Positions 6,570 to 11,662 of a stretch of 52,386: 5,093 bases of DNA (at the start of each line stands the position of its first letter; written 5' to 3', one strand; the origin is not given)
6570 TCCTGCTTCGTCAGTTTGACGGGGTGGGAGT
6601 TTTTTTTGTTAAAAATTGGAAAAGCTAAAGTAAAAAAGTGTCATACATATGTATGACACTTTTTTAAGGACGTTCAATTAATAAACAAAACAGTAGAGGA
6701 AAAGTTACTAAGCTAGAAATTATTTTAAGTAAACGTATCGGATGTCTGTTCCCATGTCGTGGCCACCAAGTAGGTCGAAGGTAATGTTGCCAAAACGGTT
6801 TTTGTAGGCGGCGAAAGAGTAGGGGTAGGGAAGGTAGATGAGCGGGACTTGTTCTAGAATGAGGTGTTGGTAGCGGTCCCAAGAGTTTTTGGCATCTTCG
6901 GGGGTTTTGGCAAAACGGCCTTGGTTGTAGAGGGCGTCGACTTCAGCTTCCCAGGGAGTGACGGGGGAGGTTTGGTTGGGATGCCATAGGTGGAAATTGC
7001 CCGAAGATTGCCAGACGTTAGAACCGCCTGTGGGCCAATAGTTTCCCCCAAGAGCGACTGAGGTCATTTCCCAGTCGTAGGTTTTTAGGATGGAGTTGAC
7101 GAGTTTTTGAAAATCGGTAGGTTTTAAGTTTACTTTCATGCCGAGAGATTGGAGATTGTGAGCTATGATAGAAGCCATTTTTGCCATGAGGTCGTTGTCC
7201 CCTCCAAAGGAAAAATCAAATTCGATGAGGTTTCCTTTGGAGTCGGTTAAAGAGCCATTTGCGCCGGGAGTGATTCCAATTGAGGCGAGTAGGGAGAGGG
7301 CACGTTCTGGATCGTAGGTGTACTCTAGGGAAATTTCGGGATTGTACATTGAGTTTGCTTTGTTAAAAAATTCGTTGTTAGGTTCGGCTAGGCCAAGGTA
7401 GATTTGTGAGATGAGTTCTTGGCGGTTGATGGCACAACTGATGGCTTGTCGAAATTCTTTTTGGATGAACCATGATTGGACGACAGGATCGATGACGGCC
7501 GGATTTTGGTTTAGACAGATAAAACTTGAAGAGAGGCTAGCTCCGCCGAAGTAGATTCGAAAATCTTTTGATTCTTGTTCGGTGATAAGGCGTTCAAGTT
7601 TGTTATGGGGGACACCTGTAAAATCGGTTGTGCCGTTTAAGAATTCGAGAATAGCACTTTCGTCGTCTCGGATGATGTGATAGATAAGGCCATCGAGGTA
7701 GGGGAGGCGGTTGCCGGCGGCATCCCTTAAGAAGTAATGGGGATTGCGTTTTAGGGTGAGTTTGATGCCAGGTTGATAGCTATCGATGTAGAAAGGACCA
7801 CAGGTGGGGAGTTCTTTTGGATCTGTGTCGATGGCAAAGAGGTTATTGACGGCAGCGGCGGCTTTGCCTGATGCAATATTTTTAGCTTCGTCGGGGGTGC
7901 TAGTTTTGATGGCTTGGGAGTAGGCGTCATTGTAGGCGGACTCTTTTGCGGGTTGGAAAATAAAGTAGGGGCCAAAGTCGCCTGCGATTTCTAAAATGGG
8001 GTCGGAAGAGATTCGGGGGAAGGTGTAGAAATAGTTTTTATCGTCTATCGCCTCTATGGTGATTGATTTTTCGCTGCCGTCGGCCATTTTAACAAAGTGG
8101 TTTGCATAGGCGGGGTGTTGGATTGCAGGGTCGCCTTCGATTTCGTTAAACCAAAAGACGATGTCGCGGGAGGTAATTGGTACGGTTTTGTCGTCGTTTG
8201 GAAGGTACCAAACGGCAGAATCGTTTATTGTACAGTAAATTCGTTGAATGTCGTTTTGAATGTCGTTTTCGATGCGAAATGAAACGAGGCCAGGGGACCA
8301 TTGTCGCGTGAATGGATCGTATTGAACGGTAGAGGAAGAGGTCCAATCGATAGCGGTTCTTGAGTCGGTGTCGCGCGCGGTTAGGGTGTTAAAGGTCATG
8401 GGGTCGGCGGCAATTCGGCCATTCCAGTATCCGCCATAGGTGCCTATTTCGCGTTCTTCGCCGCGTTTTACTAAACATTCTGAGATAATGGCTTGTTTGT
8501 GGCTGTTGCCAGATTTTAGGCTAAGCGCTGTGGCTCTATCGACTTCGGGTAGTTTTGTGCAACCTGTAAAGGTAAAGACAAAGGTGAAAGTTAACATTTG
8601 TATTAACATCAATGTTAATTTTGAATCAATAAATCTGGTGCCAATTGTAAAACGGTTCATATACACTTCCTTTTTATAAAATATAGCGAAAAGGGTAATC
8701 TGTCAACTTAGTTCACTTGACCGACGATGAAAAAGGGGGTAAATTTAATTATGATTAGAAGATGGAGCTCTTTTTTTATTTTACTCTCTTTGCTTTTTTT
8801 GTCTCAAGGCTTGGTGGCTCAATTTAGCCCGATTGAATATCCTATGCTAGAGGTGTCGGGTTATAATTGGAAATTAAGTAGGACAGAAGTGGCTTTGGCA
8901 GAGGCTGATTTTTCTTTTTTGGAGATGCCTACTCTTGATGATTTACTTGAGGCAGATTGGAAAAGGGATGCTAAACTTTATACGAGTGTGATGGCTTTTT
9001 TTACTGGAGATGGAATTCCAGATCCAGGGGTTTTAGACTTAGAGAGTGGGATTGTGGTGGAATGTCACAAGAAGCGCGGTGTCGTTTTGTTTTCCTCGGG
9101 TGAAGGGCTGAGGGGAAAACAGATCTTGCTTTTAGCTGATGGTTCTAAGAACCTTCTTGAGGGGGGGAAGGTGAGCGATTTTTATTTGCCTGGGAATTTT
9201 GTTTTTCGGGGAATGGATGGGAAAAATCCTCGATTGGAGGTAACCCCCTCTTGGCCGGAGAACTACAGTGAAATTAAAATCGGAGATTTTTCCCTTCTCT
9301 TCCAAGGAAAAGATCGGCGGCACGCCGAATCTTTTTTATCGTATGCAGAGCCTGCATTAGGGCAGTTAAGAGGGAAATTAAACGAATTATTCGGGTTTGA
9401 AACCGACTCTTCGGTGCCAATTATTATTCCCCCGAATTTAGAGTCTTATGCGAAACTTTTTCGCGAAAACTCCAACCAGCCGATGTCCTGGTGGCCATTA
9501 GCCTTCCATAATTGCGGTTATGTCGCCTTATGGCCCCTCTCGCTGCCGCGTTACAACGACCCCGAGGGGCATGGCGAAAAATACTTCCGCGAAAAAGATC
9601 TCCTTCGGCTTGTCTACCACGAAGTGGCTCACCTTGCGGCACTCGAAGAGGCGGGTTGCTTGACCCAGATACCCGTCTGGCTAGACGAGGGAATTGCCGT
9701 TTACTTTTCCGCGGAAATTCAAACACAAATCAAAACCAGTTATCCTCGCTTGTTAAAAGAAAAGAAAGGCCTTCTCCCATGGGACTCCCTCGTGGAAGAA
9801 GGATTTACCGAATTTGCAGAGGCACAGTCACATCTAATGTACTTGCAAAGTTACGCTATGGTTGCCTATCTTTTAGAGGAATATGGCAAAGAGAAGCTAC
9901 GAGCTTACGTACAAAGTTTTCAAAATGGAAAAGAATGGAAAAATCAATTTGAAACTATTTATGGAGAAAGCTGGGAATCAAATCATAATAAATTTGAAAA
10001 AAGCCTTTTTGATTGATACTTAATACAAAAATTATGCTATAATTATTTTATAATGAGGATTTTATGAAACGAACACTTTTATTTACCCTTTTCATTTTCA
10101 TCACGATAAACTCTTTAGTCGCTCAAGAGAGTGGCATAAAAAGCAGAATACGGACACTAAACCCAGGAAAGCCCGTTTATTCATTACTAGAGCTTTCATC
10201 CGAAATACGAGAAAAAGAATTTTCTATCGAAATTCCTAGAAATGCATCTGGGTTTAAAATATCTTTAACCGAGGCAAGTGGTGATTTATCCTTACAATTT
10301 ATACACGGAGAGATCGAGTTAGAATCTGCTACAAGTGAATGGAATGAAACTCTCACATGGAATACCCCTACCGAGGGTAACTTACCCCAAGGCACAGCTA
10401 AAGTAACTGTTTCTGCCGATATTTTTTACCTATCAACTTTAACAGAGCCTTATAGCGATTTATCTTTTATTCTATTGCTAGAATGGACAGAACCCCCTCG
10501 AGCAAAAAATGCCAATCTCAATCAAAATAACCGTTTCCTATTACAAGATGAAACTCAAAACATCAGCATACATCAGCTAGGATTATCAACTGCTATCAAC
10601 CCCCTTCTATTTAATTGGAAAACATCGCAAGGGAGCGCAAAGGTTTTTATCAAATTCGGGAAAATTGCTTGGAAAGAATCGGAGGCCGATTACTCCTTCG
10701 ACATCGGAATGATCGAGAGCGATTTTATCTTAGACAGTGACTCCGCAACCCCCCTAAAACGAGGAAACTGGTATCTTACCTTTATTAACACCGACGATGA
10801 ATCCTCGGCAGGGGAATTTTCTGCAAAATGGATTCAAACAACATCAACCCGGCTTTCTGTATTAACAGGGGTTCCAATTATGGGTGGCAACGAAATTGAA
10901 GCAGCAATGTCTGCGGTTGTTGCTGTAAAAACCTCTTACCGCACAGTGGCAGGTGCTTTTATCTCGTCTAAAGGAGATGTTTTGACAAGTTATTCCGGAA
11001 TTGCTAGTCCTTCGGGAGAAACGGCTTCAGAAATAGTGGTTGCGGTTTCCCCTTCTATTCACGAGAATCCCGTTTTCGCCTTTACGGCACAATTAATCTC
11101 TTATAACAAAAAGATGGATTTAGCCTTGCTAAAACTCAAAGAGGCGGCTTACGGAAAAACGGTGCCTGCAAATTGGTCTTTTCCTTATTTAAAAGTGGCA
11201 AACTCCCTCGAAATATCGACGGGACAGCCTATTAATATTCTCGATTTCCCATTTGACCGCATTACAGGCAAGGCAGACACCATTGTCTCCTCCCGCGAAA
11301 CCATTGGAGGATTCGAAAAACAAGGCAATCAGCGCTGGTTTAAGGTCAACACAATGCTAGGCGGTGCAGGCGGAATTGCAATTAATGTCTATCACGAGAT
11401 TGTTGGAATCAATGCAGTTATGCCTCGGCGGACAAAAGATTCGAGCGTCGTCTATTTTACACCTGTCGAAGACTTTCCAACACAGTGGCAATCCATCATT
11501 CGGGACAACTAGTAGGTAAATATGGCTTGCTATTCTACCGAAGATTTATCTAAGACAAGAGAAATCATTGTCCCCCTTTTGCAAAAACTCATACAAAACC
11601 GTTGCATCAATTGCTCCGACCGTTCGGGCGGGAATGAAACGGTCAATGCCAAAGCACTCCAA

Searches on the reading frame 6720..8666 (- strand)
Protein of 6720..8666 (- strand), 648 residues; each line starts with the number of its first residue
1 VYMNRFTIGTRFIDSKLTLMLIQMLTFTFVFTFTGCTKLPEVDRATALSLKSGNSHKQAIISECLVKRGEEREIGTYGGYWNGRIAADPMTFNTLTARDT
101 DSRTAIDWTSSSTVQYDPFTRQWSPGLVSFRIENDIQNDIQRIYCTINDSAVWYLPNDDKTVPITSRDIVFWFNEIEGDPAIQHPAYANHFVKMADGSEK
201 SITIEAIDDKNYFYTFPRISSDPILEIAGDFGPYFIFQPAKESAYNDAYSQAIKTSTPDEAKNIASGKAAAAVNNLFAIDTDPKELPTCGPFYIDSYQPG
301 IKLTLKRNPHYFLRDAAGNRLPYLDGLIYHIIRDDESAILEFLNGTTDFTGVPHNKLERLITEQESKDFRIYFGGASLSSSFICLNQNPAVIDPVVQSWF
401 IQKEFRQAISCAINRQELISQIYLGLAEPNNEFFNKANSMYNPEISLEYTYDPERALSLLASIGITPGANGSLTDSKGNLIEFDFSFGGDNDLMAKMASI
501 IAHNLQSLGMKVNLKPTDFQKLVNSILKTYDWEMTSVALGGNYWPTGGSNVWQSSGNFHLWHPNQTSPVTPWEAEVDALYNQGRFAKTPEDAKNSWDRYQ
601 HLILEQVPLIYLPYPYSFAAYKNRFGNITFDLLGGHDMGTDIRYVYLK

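Call 13: search_protein_families(library=pfam, proteins=[window:6720-8666:-], max_evalue=0.0001)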
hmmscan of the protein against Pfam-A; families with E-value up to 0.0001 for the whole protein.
window:6720-8666:- (648 aa): 1 family
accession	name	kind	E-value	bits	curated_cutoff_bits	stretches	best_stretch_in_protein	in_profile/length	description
PF00496.27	SBP_bac_5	-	6.4e-50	170.7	32.4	1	162-550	33-357/368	Bacterial extracellular solute-binding proteins, family 5 Middle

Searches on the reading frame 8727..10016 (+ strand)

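Call 13: search_protein_families(library=pfam, proteins=[window:8727-10016:+], max_evalue=0.0001)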
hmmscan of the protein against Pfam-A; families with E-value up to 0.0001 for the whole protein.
window:8727-10016:+ (429 aa): 1 family
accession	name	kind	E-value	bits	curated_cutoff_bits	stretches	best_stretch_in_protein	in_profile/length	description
PF13485.12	Peptidase_MA_2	-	1.5e-19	71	32.4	1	294-423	68-195/201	Peptidase MA superfamily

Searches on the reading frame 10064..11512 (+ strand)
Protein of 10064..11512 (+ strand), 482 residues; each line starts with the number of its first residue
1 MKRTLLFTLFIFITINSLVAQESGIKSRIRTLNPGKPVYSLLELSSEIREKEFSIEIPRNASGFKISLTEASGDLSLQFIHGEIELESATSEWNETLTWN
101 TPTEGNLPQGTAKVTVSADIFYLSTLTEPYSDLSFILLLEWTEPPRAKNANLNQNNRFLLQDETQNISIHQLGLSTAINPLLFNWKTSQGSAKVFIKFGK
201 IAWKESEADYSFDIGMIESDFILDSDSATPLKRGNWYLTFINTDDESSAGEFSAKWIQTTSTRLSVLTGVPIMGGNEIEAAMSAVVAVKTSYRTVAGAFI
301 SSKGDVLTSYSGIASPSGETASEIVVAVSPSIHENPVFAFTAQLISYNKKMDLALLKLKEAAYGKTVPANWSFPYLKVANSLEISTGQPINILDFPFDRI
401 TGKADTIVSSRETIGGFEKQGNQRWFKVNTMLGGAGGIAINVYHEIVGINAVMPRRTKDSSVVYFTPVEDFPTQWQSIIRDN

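Call 13: search_protein_families(library=pfam, proteins=[window:10064-11512:+], max_evalue=0.0001)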
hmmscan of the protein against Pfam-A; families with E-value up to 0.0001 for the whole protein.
window:10064-11512:+ (482 aa): 1 family
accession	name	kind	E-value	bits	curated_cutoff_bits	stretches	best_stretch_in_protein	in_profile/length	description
PF13365.12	Trypsin_2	-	6.4e-08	33.9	27.6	1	297-449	3-144/144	Trypsin-like peptidase domain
